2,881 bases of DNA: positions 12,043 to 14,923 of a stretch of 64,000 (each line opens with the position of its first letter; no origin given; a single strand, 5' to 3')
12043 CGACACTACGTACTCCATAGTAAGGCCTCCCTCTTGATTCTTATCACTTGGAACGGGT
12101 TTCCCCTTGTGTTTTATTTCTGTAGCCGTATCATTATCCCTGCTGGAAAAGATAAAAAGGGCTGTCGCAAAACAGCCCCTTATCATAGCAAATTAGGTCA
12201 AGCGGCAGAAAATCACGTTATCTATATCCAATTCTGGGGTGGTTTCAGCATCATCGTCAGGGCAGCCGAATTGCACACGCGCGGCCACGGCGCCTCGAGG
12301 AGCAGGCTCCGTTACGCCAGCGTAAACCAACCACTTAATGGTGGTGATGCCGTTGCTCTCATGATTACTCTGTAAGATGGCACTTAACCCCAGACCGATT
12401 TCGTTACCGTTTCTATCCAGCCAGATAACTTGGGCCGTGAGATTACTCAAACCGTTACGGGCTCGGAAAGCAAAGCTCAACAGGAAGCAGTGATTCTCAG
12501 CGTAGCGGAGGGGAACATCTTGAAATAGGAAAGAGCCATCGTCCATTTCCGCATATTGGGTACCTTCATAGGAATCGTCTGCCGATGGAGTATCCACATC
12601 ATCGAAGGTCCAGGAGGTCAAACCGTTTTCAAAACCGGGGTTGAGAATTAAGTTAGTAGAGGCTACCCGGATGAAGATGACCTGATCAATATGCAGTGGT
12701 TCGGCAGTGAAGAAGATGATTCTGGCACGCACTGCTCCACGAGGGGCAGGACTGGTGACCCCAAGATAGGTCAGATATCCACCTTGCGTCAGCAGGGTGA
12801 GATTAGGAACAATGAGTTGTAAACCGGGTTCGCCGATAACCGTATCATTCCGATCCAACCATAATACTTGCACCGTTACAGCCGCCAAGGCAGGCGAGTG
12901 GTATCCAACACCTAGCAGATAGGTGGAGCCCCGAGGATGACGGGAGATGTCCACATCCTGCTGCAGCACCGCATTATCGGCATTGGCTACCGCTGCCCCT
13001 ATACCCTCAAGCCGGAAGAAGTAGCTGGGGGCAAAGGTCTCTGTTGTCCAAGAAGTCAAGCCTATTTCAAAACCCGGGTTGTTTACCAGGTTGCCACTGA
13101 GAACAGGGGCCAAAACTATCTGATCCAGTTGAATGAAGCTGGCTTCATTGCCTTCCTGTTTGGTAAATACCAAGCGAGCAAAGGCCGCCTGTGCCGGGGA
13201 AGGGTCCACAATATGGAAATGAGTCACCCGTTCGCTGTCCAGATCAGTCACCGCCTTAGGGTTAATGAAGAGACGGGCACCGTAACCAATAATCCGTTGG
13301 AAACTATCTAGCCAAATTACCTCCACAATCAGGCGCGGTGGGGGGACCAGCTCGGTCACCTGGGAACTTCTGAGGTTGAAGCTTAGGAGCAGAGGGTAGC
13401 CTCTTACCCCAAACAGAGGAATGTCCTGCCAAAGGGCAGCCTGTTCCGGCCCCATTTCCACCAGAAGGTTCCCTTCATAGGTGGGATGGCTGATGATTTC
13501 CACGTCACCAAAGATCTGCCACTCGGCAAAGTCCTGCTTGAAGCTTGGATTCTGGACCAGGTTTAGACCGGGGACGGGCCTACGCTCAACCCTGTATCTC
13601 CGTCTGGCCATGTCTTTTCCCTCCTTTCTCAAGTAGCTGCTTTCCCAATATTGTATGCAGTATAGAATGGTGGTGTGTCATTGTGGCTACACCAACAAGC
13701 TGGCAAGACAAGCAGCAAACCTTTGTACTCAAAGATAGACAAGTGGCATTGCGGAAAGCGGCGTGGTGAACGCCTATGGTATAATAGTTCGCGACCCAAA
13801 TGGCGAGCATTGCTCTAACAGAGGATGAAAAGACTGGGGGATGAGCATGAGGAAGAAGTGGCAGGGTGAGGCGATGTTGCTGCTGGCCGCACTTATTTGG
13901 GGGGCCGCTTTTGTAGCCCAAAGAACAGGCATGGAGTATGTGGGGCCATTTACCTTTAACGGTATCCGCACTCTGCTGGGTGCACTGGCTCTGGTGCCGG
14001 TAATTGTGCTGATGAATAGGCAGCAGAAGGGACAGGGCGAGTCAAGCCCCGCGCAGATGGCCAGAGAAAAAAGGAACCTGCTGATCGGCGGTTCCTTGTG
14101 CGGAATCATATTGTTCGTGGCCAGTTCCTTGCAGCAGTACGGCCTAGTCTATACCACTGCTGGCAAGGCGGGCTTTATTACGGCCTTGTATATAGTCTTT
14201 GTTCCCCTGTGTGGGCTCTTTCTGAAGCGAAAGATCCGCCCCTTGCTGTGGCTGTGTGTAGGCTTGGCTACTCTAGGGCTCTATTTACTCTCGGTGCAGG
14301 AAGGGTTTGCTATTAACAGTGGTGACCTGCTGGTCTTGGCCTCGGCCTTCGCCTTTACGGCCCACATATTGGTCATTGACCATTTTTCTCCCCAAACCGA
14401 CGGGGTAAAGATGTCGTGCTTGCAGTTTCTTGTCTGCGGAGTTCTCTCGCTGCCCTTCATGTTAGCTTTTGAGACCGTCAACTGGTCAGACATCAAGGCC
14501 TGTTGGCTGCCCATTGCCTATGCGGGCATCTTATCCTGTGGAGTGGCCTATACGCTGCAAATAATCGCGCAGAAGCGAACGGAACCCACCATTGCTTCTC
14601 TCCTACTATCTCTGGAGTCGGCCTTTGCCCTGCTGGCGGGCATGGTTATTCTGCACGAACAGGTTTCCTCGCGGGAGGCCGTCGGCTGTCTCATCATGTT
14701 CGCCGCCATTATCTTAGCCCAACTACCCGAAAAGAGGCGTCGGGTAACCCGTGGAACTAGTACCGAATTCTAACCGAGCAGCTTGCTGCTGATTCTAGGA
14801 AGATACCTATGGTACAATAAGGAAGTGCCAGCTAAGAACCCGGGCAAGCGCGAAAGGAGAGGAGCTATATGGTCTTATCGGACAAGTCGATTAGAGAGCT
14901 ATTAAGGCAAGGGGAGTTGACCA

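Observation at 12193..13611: Signal-peptide-less protein built from three tandem CBM4/9-like domains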

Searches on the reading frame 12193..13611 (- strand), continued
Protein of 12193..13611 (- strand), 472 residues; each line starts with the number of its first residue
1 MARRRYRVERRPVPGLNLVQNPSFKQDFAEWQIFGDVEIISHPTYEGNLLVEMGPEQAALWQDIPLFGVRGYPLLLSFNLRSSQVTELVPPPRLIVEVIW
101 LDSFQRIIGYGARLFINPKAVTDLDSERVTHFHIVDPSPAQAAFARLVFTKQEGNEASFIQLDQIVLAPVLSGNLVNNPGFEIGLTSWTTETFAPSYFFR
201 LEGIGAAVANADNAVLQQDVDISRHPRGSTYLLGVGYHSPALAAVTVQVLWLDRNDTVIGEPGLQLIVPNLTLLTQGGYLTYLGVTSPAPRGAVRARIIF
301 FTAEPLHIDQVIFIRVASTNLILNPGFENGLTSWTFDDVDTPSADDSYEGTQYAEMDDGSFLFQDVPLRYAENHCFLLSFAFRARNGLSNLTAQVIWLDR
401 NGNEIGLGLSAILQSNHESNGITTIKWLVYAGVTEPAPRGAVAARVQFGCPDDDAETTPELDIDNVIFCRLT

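Call 76: search_protein_families(library=ncbifam, proteins=[L030:4546-6453:+, L030:4001-4507:+, L031:3475-3978:+, L031:4001-4504:+, L031:4528-5034:+], max_evalue=0.01)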
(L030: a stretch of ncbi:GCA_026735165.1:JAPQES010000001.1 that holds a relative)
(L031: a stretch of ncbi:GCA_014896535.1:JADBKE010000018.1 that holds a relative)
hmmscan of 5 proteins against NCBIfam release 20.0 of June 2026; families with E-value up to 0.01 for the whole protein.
L030:4546-6453:+ (635 aa): 1 family
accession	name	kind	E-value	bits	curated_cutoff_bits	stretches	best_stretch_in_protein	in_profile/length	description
NF033481.2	auto_Ata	exception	0.005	14.1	2500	1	163-461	450-741/1862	trimeric autotransporter adhesin Ata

L030:4001-4507:+ (168 aa): 1 family
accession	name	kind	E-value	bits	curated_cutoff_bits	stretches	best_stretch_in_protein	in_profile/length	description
NF033675.1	NTTRR-F1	subfamily_domain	5.8e-16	59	70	1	13-163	3-152/155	NTTRR-F1 domain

L031:3475-3978:+ (167 aa): 1 family
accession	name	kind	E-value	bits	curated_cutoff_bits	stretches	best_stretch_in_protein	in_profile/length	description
NF033675.1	NTTRR-F1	subfamily_domain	1.7e-16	60.7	70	1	9-164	4-153/155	NTTRR-F1 domain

L031:4001-4504:+ (167 aa): 1 family
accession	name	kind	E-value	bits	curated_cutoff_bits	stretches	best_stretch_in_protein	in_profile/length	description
NF033675.1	NTTRR-F1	subfamily_domain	5.1e-15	55.9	70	1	8-164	4-153/155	NTTRR-F1 domain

L031:4528-5034:+ (168 aa): 1 family
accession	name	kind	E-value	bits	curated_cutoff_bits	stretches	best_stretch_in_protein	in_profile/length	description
NF033675.1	NTTRR-F1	subfamily_domain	5e-16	59.2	70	1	9-165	4-153/155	NTTRR-F1 domain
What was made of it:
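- Closest known: NCBIfam NF033675 'NTTRR-F1 domain'. Same: Stand-alone relatives score 56-61 bits (call 76).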

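Call 82: find_related_loci(query=A1, collection=metagenome_contigs, flank=3000)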
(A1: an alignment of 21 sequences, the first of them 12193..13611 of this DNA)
Query A1 (472 aa) in metagenome_contigs; peptide patterns used: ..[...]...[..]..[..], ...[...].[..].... (x = any residue, [..] = any of these).
600 stretches matched a pattern (row limit reached: there are more); 8 encode a relative of the query (tblastn E <= 1e-3); 8 distinct loci.
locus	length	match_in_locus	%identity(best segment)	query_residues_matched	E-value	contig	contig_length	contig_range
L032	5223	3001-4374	44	16-472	3e-111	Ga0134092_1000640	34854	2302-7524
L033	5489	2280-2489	39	320-385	2e-7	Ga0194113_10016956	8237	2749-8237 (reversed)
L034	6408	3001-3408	28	312-448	4e-7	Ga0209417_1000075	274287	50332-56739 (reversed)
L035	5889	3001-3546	24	172-334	2e-6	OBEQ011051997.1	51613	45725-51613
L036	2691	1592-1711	50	316-353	2e-6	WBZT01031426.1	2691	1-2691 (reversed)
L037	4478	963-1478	24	1-188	8e-6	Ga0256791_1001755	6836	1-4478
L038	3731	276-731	24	17-188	1e-5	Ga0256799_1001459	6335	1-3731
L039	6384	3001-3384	23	314-432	9e-6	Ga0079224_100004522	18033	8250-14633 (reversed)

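Call 87: list_cluster_members(proteins=[P0058, P0063, P0084, P0097, P0100, P0105, P0127, P0136, P0148, P0159])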
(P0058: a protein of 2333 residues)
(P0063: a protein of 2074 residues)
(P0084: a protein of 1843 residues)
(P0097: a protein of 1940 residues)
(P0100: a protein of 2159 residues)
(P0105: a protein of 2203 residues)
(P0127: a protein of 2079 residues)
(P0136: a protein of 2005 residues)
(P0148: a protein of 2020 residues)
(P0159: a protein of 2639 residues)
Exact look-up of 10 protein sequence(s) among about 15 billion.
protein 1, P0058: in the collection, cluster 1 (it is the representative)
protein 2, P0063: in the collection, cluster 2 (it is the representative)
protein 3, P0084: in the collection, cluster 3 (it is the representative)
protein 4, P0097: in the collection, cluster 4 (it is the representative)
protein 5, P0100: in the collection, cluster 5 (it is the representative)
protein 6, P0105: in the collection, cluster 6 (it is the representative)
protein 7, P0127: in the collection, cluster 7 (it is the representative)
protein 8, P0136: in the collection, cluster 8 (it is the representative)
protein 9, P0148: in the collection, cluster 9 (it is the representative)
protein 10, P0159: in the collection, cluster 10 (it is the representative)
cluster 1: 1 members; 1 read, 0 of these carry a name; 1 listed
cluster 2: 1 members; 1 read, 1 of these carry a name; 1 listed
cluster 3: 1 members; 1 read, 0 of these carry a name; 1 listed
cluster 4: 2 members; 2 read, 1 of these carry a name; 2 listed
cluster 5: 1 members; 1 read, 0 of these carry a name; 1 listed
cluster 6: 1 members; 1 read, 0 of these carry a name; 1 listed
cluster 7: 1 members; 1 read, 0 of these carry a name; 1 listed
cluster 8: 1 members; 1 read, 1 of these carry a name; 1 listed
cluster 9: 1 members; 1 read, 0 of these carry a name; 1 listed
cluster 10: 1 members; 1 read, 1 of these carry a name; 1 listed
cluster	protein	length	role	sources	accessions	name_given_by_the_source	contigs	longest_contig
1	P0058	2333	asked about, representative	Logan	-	-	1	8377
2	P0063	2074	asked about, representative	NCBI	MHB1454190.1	MAG: carbohydrate binding domain-containing protein [Saccharofermentanales bacterium]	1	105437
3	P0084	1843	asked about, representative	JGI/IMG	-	-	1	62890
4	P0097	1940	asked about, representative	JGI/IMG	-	hypothetical protein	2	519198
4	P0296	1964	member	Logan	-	-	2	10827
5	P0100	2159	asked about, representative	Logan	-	-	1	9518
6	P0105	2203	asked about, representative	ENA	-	-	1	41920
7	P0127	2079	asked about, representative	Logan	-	-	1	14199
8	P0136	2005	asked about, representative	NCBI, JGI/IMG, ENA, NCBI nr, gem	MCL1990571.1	MAG: LPXTG cell wall anchor domain-containing protein [Defluviitaleaceae bacterium] | LPXTG cell wall anchor domain-containing protein [Defluviitaleaceae bacterium]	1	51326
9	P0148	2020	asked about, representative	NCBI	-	-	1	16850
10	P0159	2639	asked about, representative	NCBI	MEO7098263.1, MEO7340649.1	MAG: DUF642 domain-containing protein [Luteolibacter sp.]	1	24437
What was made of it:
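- Tried and rejected: The canonical NTTRR-F1 architecture could not be verified (call 87).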

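Call 89: list_cluster_members(proteins=[P0037, P0038, P0039, P0055, P0044, P0014, P0001, P0023, P0033, P0043])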
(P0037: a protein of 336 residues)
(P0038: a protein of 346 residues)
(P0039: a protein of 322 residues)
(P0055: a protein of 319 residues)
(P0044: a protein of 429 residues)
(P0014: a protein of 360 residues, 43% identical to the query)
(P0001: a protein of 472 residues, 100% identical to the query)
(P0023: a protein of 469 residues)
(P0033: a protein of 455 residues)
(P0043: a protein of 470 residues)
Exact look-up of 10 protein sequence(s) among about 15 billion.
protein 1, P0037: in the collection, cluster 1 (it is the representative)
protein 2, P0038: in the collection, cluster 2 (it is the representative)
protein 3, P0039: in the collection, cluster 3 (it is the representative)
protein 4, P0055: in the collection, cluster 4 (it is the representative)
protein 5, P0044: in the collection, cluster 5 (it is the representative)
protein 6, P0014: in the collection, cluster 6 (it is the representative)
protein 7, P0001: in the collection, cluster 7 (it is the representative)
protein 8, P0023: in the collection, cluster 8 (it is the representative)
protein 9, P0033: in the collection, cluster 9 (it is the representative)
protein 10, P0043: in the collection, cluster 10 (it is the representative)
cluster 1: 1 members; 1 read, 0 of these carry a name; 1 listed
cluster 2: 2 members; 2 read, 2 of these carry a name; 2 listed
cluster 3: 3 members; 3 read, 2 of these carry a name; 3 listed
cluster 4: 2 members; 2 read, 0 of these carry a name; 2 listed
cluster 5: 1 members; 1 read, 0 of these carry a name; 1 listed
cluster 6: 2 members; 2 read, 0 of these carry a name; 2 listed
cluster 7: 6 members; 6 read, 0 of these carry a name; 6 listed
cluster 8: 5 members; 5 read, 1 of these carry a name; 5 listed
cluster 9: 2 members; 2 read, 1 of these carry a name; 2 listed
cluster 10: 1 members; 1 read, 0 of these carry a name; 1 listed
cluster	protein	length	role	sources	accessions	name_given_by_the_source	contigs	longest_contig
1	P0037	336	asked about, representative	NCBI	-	-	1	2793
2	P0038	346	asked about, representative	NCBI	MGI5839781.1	MAG: hypothetical protein ACOX8W_08970 [bacterium]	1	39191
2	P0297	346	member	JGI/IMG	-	hypothetical protein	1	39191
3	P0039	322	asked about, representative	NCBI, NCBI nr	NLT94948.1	MAG: hypothetical protein GXW85_05340 [Clostridia bacterium] | hypothetical protein [Clostridia bacterium]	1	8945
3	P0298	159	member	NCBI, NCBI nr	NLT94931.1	MAG: hypothetical protein GXW85_05250, partial [Clostridia bacterium] | hypothetical protein [Clostridia bacterium]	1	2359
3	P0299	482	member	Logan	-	-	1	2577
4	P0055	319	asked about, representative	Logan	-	-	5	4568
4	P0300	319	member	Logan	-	-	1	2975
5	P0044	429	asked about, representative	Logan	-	-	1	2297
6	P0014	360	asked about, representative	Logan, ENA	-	-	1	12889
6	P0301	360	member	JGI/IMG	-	-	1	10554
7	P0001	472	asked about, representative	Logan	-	-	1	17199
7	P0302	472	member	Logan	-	-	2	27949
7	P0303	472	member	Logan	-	-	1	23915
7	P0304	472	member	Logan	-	-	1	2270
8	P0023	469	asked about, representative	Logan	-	-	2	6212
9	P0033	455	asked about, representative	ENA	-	-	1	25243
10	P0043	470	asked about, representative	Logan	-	-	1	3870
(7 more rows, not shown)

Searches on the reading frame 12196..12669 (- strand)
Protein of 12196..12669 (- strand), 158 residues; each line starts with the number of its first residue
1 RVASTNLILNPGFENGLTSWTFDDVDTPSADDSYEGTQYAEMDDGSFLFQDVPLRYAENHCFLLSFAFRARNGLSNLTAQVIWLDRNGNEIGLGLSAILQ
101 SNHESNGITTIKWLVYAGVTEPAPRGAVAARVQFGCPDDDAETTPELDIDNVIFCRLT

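Call 9: search_protein_families(library=ncbifam, proteins=[window:12196-12669:-], max_evalue=10)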
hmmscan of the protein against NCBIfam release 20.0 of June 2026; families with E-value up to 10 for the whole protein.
seq(158 aa): 1 family
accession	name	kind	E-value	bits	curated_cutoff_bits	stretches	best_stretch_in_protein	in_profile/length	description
NF033675.1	NTTRR-F1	subfamily_domain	1.8e-14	54.1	70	1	5-153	3-151/155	NTTRR-F1 domain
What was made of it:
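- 12196..12663 (-): Domain 3 (residues 317-472), NTTRR-F1/CBM-like jelly roll. NF033675 model positions 3-151 of 155, 54.1 bits (call 9).
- On NCBIfam NF033675 NTTRR-F1 domain: All cover model positions ~3-153 of 155 (call 9).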

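Call 10: search_protein_families(library=pfam, proteins=[window:12196-12669:-], max_evalue=10)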
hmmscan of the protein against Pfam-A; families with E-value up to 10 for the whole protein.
seq(158 aa): 2 families
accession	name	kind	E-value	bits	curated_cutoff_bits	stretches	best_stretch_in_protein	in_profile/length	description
PF02018.23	CBM_4_9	-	0.028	15.2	25.9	1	6-45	2-44/136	Carbohydrate binding domain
PF03883.20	H2O2_YaaD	-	0.33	10.9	29.6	1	25-68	72-112/236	Peroxide stress protein YaaA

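Call 86: find_homologous_proteins(query=window:12196-12663:-, max_evalue=0.001)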
Query window:12196-12663:- (156 aa): 2 proteins with E <= 0.001 among 60 candidates.
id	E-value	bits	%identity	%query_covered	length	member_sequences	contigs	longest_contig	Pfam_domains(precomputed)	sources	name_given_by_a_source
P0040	6.8e-37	144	46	63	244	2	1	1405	PF02018.24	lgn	-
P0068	1.1e-29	121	68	54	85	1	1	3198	-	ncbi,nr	ncbi:MAG: hypothetical protein GX033_07235 [Firmicutes bacterium]|nr:hypothetical protein [Bacillota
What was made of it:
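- Tried and rejected: Homology search with domain 3 alone: two hits, uninformative (call 86).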

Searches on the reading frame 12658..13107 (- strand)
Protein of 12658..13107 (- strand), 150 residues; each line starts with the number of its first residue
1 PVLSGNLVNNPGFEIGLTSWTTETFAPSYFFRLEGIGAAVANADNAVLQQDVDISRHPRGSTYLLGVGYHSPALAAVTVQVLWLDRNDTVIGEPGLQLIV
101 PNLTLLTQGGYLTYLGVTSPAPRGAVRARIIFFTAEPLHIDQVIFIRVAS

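Call 9: search_protein_families(library=ncbifam, proteins=[window:12658-13107:-], max_evalue=10)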
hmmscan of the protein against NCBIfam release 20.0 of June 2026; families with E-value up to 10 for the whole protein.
seq(150 aa): 1 family
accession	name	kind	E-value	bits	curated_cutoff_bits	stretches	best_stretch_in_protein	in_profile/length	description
NF033675.1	NTTRR-F1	subfamily_domain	8.9e-08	32.4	70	1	6-142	4-144/155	NTTRR-F1 domain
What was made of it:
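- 12664..13098 (-): Domain 2 (residues 172-316), NTTRR-F1/CBM-like jelly roll. NF033675 model positions 4-144 of 155, 32.4 bits (call 9).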

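Call 10: search_protein_families(library=pfam, proteins=[window:12658-13107:-], max_evalue=10)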
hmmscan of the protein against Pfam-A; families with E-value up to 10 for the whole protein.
seq(150 aa): 0 families

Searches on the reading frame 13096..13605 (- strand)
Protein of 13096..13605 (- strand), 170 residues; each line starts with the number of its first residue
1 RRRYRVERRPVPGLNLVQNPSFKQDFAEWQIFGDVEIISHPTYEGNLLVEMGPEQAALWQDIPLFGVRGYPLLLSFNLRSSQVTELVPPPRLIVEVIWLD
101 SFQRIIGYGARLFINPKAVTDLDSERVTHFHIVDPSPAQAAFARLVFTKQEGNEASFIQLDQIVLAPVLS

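Call 9: search_protein_families(library=ncbifam, proteins=[window:13096-13605:-], max_evalue=10)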
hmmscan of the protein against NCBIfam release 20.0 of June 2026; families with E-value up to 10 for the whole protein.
seq(170 aa): 1 family
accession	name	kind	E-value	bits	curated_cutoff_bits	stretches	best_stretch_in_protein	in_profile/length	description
NF033675.1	NTTRR-F1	subfamily_domain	1.2e-07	32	70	1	15-166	4-153/155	NTTRR-F1 domain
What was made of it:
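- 13099..13569 (-): Domain 1 (residues 15-171), NTTRR-F1/CBM-like jelly roll. NF033675 model positions 4-153 of 155, 32 bits (call 9).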

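Call 10: search_protein_families(library=pfam, proteins=[window:13096-13605:-], max_evalue=10)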
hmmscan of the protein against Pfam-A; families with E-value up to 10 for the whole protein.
seq(170 aa): 0 families

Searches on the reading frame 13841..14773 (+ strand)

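Call 13: search_protein_families(library=pfam, proteins=[window:13841-14773:+], max_evalue=0.001)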
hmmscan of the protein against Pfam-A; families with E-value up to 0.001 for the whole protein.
window:13841-14773:+ (310 aa): 2 families
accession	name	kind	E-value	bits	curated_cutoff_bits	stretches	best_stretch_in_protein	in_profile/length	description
PF00892.27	EamA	-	3.9e-42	144.2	28.2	2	160-292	2-132/135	EamA-like transporter family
PF16913.11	PUNUT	-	0.00034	20.4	30.6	1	51-154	47-148/321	Purine nucleobase transmembrane transport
